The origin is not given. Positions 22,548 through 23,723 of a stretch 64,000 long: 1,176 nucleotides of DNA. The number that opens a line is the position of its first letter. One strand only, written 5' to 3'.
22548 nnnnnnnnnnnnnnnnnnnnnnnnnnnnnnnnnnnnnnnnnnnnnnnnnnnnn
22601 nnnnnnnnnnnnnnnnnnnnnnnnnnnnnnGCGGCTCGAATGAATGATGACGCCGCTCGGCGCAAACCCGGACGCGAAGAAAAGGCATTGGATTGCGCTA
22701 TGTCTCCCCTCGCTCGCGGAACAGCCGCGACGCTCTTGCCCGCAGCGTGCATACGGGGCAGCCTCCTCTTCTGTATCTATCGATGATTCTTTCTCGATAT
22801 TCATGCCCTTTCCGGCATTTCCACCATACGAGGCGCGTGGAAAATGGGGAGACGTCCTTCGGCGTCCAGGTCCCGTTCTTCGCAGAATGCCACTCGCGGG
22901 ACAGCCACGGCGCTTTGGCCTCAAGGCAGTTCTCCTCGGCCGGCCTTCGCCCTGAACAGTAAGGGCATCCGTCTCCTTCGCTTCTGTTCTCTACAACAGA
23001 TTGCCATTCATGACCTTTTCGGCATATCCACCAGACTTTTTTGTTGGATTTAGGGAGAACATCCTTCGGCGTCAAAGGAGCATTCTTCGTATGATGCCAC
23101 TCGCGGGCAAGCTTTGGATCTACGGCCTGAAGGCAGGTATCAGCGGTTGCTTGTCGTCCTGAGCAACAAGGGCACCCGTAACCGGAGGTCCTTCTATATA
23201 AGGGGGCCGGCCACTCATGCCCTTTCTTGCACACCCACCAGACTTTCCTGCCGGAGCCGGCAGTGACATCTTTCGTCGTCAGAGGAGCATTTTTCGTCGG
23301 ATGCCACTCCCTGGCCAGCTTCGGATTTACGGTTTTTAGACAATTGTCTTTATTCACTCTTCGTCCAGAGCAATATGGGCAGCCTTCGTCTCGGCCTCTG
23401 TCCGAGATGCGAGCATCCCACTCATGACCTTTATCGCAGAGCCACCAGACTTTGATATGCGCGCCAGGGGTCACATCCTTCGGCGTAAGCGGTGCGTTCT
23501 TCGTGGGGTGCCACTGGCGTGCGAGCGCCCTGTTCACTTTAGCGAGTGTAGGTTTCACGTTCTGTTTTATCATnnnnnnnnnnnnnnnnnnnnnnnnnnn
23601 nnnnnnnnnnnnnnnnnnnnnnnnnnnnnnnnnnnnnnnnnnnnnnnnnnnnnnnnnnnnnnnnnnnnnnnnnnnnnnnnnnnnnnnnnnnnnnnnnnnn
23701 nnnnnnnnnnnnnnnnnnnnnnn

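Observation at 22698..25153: Truncated giant-protein paralog translationally coupled (ATGA overlap) to a four-repeat zinc-ribbon protein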

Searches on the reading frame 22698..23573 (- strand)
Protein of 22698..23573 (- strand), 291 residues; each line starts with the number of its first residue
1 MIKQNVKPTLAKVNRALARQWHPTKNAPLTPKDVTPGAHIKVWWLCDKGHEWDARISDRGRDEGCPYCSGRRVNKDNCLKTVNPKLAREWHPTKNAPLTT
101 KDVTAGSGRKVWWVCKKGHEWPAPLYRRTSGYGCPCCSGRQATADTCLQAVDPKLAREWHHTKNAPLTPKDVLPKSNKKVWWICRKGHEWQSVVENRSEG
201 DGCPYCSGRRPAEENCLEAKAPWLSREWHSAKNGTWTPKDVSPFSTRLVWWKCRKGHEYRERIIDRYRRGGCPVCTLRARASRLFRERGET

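Call 5: search_protein_families(library=pfam, proteins=[window:22701-23573:-], max_evalue=0.01)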
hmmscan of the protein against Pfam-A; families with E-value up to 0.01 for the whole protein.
window:22701-23573:- (291 aa): 2 families
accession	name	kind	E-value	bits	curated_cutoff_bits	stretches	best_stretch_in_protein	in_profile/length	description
PF14311.12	DUF4379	-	3.7e-81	267.6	24.5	4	155-209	1-56/56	Probable Treble clef zinc finger domain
PF20173.3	ZnF_RZ-type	-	0.0036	17.3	27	0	244-259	5-20/54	RZ type zinc finger domain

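Call 11: find_encoding_contigs(protein=window:22698-23573:-, flank=10000, max_places=10)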
Protein window:22698-23573:- (291 aa): 4 contigs read that carry it; 3 places shown.
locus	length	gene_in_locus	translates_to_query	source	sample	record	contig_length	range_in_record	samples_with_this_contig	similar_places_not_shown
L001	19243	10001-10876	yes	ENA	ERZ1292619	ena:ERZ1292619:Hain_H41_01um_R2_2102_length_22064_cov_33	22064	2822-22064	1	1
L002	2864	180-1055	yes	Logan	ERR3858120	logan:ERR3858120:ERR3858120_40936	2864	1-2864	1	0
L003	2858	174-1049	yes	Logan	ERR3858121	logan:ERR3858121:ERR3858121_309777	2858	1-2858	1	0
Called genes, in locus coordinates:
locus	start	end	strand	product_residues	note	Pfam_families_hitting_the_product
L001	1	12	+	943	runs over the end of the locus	?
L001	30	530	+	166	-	-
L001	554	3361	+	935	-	PF13243:SQHop_cyclase_C (faint), PF13249:SQHop_cyclase_N (faint), PF00432:Prenyltrans (weak), PF07678:TED_complement (weak), PF07705:CARDB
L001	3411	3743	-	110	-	PF13560:HTH_31, PF12844:HTH_19, PF01381:HTH_3, PF13443:HTH_26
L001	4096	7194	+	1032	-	PF01841:Transglut_core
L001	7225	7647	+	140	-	-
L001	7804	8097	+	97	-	-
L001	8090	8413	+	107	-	-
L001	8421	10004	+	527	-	PF13249:SQHop_cyclase_N (faint), PF00432:Prenyltrans, PF07678:TED_complement (weak), PF13243:SQHop_cyclase_C, PF07705:CARDB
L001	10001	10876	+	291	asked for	PF14311:DUF4379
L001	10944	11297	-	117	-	PF12844:HTH_19, PF13560:HTH_31 (weak), PF01381:HTH_3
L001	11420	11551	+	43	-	-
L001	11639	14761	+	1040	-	PF01841:Transglut_core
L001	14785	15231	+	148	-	-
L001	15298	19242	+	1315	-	?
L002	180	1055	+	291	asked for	PF14311:DUF4379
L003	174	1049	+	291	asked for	PF14311:DUF4379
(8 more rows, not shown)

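Call 12: find_homologous_proteins(query=window:22701-23573:-)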
Query window:22701-23573:- (291 aa): 7558 proteins with E <= 0.001 among 8000 candidates; the best 120 are listed.
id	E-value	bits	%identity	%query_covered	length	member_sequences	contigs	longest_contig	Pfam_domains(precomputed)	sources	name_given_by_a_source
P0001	6.2e-279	941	53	93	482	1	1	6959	PF14311.13,PF00226.37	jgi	jgi:uncharacterized Zn-finger protein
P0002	1.2e-250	848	55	92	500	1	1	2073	PF14311.13,PF26373.1,PF22799.3,PF22152.2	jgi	-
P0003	2.4e-248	840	49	95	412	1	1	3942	PF14311.13,PF22799.3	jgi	jgi:translation initiation factor IF-1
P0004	8.3e-242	819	54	93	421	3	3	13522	PF14311.13,PF00226.37,PF22799.3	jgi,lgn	jgi:translation initiation factor IF-1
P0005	6.6e-233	790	62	95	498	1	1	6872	PF14311.13,PF22152.2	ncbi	-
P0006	2.5e-228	775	60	97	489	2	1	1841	PF14311.13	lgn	-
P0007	2.5e-227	771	62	97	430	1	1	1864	PF14311.13,PF22152.2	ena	-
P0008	1.7e-216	736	50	92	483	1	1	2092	PF14311.13,PF26373.1,PF22799.3,PF15777.11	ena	-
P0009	6.9e-213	724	60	97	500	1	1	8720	PF14311.13,PF22152.2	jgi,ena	-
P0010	7.4e-213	724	57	95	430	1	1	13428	PF14311.13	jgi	jgi:Probable Zinc-ribbon domain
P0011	9.8e-213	723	43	95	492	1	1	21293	PF14311.13,PF00226.37,PF15777.11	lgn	-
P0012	2.4e-209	712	62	95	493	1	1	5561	PF14311.13,PF00226.37,PF22799.3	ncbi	-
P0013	3.9e-209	712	55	95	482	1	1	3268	PF14311.13,PF22799.3,PF22152.2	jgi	jgi:hypothetical protein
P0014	1.7e-208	709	65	95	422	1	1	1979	PF14311.13,PF22799.3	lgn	-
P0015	4.8e-208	708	56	91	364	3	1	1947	PF14311.13,PF22152.2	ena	-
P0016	6.6e-208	707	60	97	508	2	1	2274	PF14311.13,PF22799.3,PF22152.2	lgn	-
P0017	3.4e-206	702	100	100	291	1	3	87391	PF14311.13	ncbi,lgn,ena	-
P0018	6.5e-206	701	63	96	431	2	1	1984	PF14311.13,PF22799.3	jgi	jgi:uncharacterized Zn-finger protein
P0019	6.8e-206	701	60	95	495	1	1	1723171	PF14311.13,PF22799.3,PF22152.2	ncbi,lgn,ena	-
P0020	3.9e-205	698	49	94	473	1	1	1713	PF14311.13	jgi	jgi:hypothetical protein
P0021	2.1e-203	693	61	95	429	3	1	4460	PF14311.13,PF22799.3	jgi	jgi:hypothetical protein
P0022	1.4e-201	687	52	94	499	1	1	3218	PF14311.13,PF22799.3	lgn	-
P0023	1.0e-200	684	44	92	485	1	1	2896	PF14311.13,PF05605.19,PF22799.3,PF14447.13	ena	-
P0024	1.9e-199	680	66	95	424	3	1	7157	PF14311.13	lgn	-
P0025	1.9e-198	676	57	97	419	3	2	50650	PF14311.13,PF22799.3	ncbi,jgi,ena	-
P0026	6.9e-198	675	50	96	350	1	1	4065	PF14311.13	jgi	jgi:hypothetical protein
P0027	5.9e-196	668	59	94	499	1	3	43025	PF14311.13,PF22799.3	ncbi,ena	-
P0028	3.8e-194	662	60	95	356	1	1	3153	PF14311.13,PF22799.3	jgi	jgi:hypothetical protein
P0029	4.8e-193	659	60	95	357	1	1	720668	PF14311.13,PF22799.3,PF22152.2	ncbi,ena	-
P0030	8.7e-192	654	49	92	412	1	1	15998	PF14311.13,PF00226.37,PF26373.1,PF22799.3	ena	-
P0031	1.3e-191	654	47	92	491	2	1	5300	PF14311.13,PF00226.37,PF26373.1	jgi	jgi:DNA-directed RNA polymerase subunit RPC12/RpoP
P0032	2.2e-191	653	58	93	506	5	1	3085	PF14311.13,PF22152.2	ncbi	-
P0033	2.5e-191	653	55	95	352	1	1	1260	PF14311.13,PF26373.1,PF22799.3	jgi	jgi:hypothetical protein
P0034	2.6e-190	650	63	98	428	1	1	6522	PF14311.13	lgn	-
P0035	4.1e-190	649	60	96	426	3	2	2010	PF14311.13,PF22799.3,PF22152.2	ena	-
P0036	4.1e-190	649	52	92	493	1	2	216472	PF14311.13,PF26373.1,PF22799.3,PF15777.11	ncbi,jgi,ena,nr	ncbi:MAG: hypothetical protein CVV02_04900 [Firmicutes bacterium HGW-Firmicutes-7]|nr:MAG: hypotheti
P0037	9.2e-189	645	50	96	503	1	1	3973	PF14311.13,PF00226.37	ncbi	-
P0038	9.9e-188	641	59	95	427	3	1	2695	PF14311.13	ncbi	-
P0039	1.4e-185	634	63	96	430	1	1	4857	PF14311.13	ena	-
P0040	2.3e-183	627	54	93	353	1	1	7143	PF14311.13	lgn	-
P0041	5.9e-183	625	52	92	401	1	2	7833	PF14311.13,PF26373.1,PF22152.2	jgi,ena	-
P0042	3.2e-181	620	61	96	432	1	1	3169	PF14311.13,PF22152.2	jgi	jgi:hypothetical protein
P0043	4.2e-181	619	53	93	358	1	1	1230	PF14311.13,PF22799.3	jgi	jgi:hypothetical protein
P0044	6.0e-181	619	51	89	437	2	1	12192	PF14311.13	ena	-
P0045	1.2e-180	618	46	92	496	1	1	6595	PF14311.13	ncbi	-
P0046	1.1e-179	615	63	93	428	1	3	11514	PF14311.13,PF22799.3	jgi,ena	jgi:hypothetical protein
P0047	5.3e-179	612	47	92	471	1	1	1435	PF14311.13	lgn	-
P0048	6.6e-179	612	60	97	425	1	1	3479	PF14311.13,PF22152.2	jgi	jgi:hypothetical protein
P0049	3.2e-178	610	61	96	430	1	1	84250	PF14311.13,PF22152.2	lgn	-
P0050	7.4e-178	609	56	93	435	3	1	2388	PF14311.13,PF22799.3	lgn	-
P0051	1.2e-177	608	44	93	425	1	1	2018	PF14311.13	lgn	-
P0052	2.3e-177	607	51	92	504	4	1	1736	PF14311.13,PF26373.1,PF22799.3,PF21957.3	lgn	-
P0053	3.3e-174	597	63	95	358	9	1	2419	PF14311.13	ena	-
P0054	1.0e-172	592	47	95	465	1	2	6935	PF14311.13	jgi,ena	jgi:hypothetical protein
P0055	5.2e-172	589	50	91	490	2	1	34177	PF14311.13,PF26373.1,PF22799.3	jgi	-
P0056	9.0e-172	589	49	92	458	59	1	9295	PF14311.13,PF15777.11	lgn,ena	-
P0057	1.5e-171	588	53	91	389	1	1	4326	PF14311.13,PF22799.3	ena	-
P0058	1.6e-170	585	47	93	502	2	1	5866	PF14311.13,PF00226.37,PF22799.3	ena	-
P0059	6.5e-169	579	43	95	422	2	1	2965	PF14311.13,PF07874.18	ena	-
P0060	1.3e-168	578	43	92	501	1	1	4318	PF14311.13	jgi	-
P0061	2.9e-167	574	56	93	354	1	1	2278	PF14311.13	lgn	-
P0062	1.5e-166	572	49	90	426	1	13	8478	PF14311.13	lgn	-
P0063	7.4e-166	569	51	95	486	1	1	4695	PF14311.13,PF00226.37,PF26373.1,PF22799.3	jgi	jgi:hypothetical protein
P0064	3.0e-165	567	48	94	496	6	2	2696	PF14311.13,PF00226.37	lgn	-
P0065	9.6e-165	566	58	93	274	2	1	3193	PF14311.13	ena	-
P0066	1.1e-164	565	59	94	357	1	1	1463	PF14311.13,PF22799.3,PF22152.2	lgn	-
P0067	2.6e-163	561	48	97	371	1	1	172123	PF14311.13,PF22799.3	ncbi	ncbi:MAG: zinc-ribbon domain-containing protein [Vulcanimicrobiota bacterium]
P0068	3.6e-163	560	51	94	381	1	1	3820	PF14311.13,PF22799.3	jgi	jgi:hypothetical protein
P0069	7.5e-163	559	47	97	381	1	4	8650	PF14311.13,PF05605.19,PF22799.3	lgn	-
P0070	7.0e-162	556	48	95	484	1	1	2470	PF14311.13,PF22799.3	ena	-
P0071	4.2e-161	554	44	93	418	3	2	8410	PF14311.13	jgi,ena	-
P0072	5.3e-161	553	48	95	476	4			PF14311.13,PF00226.37,PF22799.3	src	-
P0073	8.0e-161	553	55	90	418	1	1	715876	PF14311.13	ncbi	ncbi:MAG: zinc-ribbon domain-containing protein [Syntrophobacteraceae bacterium]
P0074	2.7e-160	551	57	92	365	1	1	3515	PF14311.13,PF22152.2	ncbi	-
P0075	2.7e-160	551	46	92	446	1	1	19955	PF14311.13,PF13455.13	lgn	-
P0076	2.8e-160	551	55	94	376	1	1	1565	PF14311.13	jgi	jgi:hypothetical protein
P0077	2.9e-160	551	47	87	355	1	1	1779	PF14311.13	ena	-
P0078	3.7e-159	547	49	92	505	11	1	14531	PF14311.13,PF00226.37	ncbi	-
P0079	1.4e-158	545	51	92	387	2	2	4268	PF14311.13,PF22799.3,PF11901.14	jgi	-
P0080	1.8e-158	545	48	89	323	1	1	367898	PF14311.13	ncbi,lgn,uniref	ncbi:zinc-ribbon domain-containing protein [Bacillus rhizoplanae]|uniref:zinc-ribbon domain-containi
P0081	2.0e-158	545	47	90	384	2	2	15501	PF14311.13,PF22799.3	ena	-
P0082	2.5e-158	545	46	90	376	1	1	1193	PF14311.13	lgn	-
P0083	5.1e-158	543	51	93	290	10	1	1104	PF14311.13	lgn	-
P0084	5.5e-157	540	47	96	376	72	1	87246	PF14311.13,PF22799.3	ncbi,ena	-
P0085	7.1e-157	540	48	92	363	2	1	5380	PF14311.13,PF22799.3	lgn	-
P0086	1.4e-156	539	44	94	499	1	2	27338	PF14311.13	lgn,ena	-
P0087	1.2e-155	536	53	92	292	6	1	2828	PF14311.13,PF22152.2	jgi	-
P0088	1.4e-155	535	43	97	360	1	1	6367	PF14311.13,PF22799.3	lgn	-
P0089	1.8e-155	535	49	92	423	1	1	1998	PF14311.13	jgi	jgi:hypothetical protein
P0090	2.2e-155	535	52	92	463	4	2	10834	PF14311.13,PF03457.20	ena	-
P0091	3.7e-155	534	47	91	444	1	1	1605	PF14311.13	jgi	jgi:hypothetical protein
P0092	4.6e-155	534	44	92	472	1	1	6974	PF14311.13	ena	-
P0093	9.6e-155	533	46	94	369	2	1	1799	PF14311.13,PF22799.3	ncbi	-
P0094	5.1e-154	530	54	97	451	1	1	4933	PF14311.13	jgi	jgi:hypothetical protein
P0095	6.1e-154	530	47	92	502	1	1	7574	PF14311.13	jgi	-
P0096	8.7e-154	530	46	93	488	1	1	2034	PF14311.13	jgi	jgi:hypothetical protein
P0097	1.2e-153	529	46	99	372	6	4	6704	PF14311.13,PF22799.3,PF20173.4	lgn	-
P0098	1.3e-153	529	50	92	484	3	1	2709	PF14311.13,PF26373.1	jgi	-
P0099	2.8e-153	528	49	91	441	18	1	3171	PF14311.13,PF20173.4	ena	-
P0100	3.1e-153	528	61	92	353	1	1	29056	PF14311.13,PF22799.3,PF27939.1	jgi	jgi:hypothetical protein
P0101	3.3e-153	528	55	93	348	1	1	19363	PF14311.13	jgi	jgi:DNA-directed RNA polymerase subunit RPC12/RpoP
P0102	8.1e-153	526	48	90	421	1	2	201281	PF14311.13,PF22799.3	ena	-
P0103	8.9e-153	526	45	90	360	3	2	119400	PF14311.13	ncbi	-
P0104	2.8e-152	525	46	95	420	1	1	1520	PF14311.13,PF22799.3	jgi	jgi:hypothetical protein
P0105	4.1e-152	524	45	92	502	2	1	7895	PF14311.13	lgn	-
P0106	2.5e-151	521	54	94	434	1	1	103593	PF14311.13,PF26373.1,PF22799.3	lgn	-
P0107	4.5e-151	521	50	92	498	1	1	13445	PF14311.13,PF22152.2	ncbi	-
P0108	1.0e-150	520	46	93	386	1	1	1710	PF14311.13,PF22799.3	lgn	-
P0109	1.8e-150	519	58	92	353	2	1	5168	PF14311.13,PF22152.2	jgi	jgi:hypothetical protein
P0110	3.2e-150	518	46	93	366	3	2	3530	PF14311.13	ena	-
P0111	3.5e-150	518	45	93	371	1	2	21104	PF14311.13,PF15777.11,PF09723.16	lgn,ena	-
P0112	4.1e-150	517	44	93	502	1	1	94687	PF14311.13,PF05265.21,PF01155.26,PF09723.16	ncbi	-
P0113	4.2e-150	517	43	95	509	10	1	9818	PF14311.13,PF00226.37,PF22799.3,PF09723.16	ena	-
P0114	4.3e-150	517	42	92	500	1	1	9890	PF14311.13,PF22799.3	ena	-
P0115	4.5e-150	517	53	92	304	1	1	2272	PF14311.13,PF22799.3,PF09723.16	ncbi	-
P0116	4.9e-150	517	53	95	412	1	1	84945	PF14311.13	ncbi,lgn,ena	-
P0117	5.2e-150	517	48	95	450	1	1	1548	PF14311.13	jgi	jgi:hypothetical protein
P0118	7.9e-150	517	47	92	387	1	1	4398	PF14311.13,PF22799.3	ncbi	-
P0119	1.5e-149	516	54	93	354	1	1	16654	PF14311.13,PF26373.1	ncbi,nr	ncbi:MAG: zinc-ribbon domain-containing protein [Dehalococcoidales bacterium]|nr:zinc-ribbon domain-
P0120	2.8e-149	515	47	93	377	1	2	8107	PF14311.13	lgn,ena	-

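Call 17: list_cluster_members(proteins=[window:22701-23573:-, window:23573-25153:-, window:7703-8338:-, window:22277-22627:+, window:30216-33020:-])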
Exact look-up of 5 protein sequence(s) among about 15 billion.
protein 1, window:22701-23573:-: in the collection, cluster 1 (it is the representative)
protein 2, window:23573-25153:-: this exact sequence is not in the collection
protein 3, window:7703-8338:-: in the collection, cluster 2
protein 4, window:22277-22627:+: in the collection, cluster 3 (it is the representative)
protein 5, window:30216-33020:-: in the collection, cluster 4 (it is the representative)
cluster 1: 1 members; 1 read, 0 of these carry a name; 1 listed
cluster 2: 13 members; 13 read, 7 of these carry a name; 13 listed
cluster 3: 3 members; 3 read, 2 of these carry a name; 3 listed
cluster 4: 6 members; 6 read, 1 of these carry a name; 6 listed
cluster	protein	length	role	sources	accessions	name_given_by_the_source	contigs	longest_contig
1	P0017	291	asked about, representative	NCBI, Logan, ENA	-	-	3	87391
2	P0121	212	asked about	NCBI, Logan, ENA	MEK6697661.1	MAG: riboflavin synthase [Nitrospirota bacterium]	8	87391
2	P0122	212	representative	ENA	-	-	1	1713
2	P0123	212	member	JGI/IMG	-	riboflavin synthase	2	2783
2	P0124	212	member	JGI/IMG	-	riboflavin synthase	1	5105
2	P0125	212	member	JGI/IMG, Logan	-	riboflavin synthase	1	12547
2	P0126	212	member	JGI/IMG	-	riboflavin synthase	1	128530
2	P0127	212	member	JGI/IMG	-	riboflavin synthase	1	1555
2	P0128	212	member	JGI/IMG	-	riboflavin synthase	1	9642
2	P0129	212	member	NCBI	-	-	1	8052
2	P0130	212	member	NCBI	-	-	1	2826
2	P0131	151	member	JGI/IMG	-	-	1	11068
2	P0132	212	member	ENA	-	-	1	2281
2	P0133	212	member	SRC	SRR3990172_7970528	-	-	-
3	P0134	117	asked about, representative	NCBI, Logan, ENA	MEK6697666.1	MAG: helix-turn-helix transcriptional regulator [Nitrospirota bacterium]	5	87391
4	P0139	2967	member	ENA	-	-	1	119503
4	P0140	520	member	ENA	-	-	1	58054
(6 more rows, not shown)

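Call 21: find_encoding_contigs(protein=P0140, flank=10000, max_places=4)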
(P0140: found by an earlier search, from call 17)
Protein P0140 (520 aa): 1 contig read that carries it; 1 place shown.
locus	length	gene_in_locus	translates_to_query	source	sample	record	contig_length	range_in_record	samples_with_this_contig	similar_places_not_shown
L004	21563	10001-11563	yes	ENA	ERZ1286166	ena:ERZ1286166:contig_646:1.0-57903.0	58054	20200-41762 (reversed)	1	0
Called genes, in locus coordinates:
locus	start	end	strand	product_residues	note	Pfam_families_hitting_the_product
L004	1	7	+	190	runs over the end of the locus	PF03050:DDE_Tnp_IS66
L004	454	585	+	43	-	-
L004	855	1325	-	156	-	PF13795:HupE_UreJ_2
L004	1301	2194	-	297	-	-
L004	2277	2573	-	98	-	-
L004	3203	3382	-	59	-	-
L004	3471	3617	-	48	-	-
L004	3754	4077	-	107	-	PF12833:HTH_18, PF00165:HTH_AraC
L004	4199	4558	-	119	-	PF00072:Response_reg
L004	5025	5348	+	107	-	-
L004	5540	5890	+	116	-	PF04255:DUF433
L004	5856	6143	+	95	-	PF18480:DUF5615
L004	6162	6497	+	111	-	-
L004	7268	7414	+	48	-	PF01841:Transglut_core (weak)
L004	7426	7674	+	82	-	-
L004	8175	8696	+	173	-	-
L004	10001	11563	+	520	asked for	PF00432:Prenyltrans (weak), PF13249:SQHop_cyclase_N (faint), PF13243:SQHop_cyclase_C (weak), PF07678:TED_complement (weak), PF13243:SQHop_cyclase_C (weak), PF07705:CARDB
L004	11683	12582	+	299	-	PF07705:CARDB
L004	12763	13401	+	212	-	PF13517:FG-GAP_3 (faint)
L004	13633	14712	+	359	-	PF01839:FG-GAP (faint), PF13517:FG-GAP_3, PF07705:CARDB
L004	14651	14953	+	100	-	PF07705:CARDB (faint)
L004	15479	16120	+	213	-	PF01839:FG-GAP (faint), PF13517:FG-GAP_3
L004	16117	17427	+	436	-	PF01839:FG-GAP (faint), PF13517:FG-GAP_3, PF11797:WxLIP_HBD (faint)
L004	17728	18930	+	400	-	-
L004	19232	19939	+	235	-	PF00691:OmpA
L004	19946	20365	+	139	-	PF00677:Lum_binding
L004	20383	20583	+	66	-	PF00677:Lum_binding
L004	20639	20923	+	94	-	PF00926:DHBP_synthase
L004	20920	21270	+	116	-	PF00926:DHBP_synthase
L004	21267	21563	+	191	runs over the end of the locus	PF00925:GTP_cyclohydro2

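Call 22: find_encoding_contigs(protein=P0139, flank=10000, max_places=4)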
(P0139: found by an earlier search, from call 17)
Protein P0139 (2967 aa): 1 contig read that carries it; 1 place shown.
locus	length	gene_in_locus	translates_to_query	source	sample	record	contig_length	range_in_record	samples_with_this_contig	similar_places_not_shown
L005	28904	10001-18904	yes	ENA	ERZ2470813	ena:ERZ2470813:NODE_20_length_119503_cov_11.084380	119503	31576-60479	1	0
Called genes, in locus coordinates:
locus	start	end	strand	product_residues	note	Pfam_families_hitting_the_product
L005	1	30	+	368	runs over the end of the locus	PF03050:DDE_Tnp_IS66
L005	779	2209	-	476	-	PF13795:HupE_UreJ_2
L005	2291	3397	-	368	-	PF08450:SGL (faint), PF01436:NHL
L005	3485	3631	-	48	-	-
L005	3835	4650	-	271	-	PF00072:Response_reg, PF12833:HTH_18, PF00165:HTH_AraC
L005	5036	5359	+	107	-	-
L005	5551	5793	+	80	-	PF04255:DUF433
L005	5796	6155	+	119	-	PF18480:DUF5615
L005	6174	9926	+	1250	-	PF01841:Transglut_core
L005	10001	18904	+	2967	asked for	PF00432:Prenyltrans (weak), PF13243:SQHop_cyclase_C (weak), PF07678:TED_complement (weak), PF07705:CARDB, PF01839:FG-GAP (faint), PF13517:FG-GAP_3, PF07705:CARDB, PF13517:FG-GAP_3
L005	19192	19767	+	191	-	PF01725:Ham1p_like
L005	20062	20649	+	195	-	PF00406:ADK, PF13207:AAA_17, PF05191:ADK_lid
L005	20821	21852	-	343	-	-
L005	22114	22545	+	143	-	PF00037:Fer4 (faint), PF12838:Fer4_7 (weak), PF13187:Fer4_9 (weak), PF12139:APS-reductase_C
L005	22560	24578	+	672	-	PF00890:FAD_binding_2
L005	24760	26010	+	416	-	PF00890:FAD_binding_2, PF01134:GIDA (faint), PF01266:DAO, PF03486:HI0933_like (faint), PF07992:Pyr_redox_2 (weak), PF12831:FAD_oxidored, PF13450:NAD_binding_8, PF13454:NAD_binding_9 (faint), +4 more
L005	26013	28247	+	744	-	PF00890:FAD_binding_2 (weak), PF01266:DAO (weak), PF07992:Pyr_redox_2, PF12831:FAD_oxidored, PF13237:Fer4_10 (weak), PF12838:Fer4_7 (weak), PF13187:Fer4_9, PF02662:FlpD, +4 more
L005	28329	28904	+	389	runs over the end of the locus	PF13183:Fer4_8, PF13187:Fer4_9 (weak), PF13534:Fer4_17 (weak)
